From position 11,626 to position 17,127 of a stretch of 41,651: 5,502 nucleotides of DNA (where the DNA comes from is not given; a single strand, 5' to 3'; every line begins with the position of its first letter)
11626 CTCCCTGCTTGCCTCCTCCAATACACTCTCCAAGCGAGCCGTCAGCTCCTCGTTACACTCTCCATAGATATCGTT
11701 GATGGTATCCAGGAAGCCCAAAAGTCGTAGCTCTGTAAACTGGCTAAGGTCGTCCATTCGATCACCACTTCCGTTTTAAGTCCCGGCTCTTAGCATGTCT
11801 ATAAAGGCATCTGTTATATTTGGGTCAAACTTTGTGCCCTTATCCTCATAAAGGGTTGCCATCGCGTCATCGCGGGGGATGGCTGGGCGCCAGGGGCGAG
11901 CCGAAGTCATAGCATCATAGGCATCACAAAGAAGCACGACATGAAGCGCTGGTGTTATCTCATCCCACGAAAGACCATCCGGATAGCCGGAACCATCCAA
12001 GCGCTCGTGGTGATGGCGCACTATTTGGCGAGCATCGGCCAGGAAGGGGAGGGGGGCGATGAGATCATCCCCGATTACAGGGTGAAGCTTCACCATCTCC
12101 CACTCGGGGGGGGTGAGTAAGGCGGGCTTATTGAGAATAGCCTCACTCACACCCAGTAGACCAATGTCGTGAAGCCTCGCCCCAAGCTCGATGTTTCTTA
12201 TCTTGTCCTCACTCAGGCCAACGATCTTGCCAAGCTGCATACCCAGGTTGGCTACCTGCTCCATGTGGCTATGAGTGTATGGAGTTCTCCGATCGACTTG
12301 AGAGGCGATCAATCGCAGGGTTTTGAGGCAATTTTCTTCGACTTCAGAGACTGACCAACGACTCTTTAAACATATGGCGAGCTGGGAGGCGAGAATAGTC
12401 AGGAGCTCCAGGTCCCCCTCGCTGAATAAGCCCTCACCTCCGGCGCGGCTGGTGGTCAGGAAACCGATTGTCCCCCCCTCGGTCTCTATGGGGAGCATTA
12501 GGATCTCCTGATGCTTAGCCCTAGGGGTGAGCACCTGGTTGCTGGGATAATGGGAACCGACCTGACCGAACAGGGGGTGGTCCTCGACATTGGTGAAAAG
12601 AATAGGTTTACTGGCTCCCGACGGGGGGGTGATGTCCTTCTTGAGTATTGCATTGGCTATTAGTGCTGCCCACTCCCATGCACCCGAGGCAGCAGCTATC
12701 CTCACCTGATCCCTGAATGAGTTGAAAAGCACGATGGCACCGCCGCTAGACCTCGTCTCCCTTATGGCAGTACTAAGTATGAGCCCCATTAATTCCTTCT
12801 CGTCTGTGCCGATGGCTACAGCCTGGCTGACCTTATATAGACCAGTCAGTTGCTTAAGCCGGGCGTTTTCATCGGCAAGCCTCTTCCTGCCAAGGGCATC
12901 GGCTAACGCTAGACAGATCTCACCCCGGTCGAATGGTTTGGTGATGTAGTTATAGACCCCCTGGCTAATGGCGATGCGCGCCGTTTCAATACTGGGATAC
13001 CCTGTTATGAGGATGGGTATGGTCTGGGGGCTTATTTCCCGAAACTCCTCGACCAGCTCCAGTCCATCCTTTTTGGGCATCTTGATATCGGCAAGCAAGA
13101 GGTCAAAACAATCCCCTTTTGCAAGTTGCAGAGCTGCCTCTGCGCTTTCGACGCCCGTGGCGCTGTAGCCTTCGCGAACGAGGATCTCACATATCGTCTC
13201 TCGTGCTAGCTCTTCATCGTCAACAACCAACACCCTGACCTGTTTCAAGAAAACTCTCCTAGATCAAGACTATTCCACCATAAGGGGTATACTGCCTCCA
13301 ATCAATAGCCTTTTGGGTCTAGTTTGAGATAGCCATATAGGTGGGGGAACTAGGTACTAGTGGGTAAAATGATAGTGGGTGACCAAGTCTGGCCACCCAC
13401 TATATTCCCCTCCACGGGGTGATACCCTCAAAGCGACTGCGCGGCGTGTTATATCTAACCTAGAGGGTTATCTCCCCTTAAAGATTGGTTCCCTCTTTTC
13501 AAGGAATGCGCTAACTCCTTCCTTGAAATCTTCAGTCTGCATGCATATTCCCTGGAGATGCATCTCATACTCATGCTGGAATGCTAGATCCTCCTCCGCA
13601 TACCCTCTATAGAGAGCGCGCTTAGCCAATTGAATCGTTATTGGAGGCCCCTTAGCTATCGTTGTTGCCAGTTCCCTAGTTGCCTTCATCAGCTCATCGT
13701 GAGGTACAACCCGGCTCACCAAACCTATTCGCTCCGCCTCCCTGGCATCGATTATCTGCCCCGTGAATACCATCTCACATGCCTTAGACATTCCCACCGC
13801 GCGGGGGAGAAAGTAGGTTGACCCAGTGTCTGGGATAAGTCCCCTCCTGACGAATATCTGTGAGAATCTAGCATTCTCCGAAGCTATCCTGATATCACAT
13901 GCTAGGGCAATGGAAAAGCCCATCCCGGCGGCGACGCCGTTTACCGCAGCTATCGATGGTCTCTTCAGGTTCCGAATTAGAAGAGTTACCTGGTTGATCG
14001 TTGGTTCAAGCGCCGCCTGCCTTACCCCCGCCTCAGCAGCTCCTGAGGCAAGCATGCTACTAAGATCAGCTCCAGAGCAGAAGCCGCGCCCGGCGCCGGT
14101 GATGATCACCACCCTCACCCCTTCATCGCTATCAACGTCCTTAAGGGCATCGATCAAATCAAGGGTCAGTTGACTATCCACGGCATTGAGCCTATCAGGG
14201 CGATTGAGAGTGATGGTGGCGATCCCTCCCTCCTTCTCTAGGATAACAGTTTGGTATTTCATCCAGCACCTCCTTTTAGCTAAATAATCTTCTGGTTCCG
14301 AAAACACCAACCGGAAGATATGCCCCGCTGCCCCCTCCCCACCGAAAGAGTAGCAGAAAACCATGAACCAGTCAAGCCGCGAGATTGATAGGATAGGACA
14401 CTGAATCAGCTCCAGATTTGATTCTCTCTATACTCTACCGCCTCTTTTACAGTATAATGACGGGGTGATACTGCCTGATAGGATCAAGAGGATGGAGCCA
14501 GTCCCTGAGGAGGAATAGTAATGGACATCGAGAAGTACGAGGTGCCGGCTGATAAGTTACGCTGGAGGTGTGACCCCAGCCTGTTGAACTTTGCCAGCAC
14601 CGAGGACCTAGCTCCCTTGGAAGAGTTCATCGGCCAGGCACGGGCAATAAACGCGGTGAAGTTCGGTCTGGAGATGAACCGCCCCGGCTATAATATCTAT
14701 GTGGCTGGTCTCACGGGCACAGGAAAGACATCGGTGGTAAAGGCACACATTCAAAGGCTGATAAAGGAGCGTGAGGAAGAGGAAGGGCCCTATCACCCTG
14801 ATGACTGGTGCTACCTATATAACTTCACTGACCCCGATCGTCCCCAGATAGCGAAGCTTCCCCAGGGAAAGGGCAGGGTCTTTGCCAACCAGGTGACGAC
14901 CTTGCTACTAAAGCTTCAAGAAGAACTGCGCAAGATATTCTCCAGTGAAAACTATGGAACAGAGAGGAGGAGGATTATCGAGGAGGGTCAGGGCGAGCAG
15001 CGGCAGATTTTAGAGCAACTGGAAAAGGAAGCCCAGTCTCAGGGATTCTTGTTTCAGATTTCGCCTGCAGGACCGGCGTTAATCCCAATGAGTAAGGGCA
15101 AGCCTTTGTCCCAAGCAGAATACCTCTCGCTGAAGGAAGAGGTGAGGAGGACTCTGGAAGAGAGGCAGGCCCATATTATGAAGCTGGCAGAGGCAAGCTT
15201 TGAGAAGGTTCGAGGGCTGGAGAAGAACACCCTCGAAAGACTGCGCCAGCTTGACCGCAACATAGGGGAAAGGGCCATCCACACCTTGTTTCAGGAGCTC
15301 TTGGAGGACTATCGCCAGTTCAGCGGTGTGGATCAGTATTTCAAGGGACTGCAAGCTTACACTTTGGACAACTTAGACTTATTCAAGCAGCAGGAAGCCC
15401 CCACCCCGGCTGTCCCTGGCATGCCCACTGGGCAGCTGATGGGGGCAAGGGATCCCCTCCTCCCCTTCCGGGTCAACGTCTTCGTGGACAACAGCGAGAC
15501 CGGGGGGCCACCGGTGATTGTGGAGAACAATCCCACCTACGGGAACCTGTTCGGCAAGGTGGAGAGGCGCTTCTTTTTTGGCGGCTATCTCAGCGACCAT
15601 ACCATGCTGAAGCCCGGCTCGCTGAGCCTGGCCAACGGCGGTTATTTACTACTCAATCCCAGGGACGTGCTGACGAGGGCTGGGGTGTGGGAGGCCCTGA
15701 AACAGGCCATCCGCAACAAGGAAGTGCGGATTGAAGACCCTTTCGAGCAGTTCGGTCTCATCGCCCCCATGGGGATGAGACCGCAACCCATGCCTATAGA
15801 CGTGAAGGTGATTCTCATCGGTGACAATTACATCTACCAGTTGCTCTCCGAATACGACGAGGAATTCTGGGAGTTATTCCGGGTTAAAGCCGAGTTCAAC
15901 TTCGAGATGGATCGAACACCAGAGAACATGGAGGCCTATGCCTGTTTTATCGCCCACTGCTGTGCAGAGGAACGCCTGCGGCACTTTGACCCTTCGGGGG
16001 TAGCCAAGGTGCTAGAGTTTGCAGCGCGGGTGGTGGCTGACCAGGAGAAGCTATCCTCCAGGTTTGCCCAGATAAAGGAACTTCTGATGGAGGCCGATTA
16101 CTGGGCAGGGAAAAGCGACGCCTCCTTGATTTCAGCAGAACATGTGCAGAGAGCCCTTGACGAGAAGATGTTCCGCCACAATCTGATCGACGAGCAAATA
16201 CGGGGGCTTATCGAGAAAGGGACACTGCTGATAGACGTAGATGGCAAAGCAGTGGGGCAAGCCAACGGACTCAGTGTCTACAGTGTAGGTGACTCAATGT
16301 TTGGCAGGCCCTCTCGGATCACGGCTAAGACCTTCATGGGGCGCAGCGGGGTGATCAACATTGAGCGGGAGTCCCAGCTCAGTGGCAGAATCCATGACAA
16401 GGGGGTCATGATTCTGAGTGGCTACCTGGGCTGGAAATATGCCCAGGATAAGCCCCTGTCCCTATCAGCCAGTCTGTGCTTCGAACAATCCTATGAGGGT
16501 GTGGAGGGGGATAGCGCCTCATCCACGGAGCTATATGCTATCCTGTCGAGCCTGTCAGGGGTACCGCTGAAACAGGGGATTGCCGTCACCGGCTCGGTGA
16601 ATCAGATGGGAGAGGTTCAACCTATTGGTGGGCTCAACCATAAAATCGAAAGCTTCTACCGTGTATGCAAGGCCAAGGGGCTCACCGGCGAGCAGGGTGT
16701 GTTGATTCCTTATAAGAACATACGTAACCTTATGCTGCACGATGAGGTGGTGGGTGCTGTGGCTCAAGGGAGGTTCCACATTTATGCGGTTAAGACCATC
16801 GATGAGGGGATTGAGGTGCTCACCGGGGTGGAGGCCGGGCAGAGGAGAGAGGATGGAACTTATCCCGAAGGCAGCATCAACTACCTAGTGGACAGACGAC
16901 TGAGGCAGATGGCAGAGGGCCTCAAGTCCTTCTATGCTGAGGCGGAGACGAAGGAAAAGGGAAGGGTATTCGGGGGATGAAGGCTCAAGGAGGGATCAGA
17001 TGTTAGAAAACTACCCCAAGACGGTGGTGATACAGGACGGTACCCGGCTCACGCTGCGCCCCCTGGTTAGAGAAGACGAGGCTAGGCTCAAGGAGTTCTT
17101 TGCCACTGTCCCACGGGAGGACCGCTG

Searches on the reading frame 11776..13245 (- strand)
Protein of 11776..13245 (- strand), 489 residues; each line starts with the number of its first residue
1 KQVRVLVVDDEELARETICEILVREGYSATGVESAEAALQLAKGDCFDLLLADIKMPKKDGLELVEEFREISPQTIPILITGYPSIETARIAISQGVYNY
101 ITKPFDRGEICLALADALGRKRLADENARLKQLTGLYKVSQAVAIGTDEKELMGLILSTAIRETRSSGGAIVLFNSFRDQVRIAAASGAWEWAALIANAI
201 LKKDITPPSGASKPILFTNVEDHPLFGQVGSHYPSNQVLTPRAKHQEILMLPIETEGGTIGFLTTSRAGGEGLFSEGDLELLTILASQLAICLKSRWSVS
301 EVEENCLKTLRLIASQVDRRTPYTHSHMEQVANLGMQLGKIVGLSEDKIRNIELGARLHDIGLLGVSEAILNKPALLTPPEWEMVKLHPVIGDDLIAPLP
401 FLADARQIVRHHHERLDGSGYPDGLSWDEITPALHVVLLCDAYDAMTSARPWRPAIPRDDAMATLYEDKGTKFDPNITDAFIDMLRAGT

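Call 25: search_protein_families(library=pfam, proteins=[window:11776-13245:-], max_evalue=0.00001)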
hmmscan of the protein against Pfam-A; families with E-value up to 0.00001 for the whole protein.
window:11776-13245:- (489 aa): 4 families
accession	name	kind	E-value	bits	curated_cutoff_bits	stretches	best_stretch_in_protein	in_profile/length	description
PF13487.12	HD_5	-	1.6e-26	93.5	27.2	1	318-477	8-170/170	HD domain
PF00072.30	Response_reg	-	6.8e-24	84.6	30.2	1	5-114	1-110/111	Response regulator receiver domain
PF01966.28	HD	-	1.2e-14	55.1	22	1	326-446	3-116/116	HD domain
PF13185.12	GAF_2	-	6.2e-09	36.6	28.6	1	147-293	2-135/136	GAF domain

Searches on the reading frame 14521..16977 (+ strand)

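Call 25: search_protein_families(library=pfam, proteins=[window:14521-16977:+], max_evalue=0.00001)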
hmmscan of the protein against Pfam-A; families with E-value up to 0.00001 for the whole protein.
window:14521-16977:+ (819 aa): 4 families
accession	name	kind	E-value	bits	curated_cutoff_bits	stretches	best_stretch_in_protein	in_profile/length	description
PF13654.12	AAA_32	-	3.1e-47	160.3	21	1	329-460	2-133/133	LonB-like, AAA domain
PF20436.4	LonB_AAA-LID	-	4.4e-24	84.7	22.4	1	488-552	1-65/65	Archaeal LonB, AAA+ ATPase LID domain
PF20437.3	LonC_helical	-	2.1e-11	44.1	24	1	95-126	1-32/34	Lon-like LonC helical domain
PF05362.19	Lon_C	-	8.3e-08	32.5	21.1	1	662-765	108-200/205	Lon protease (S16) C-terminal proteolytic domain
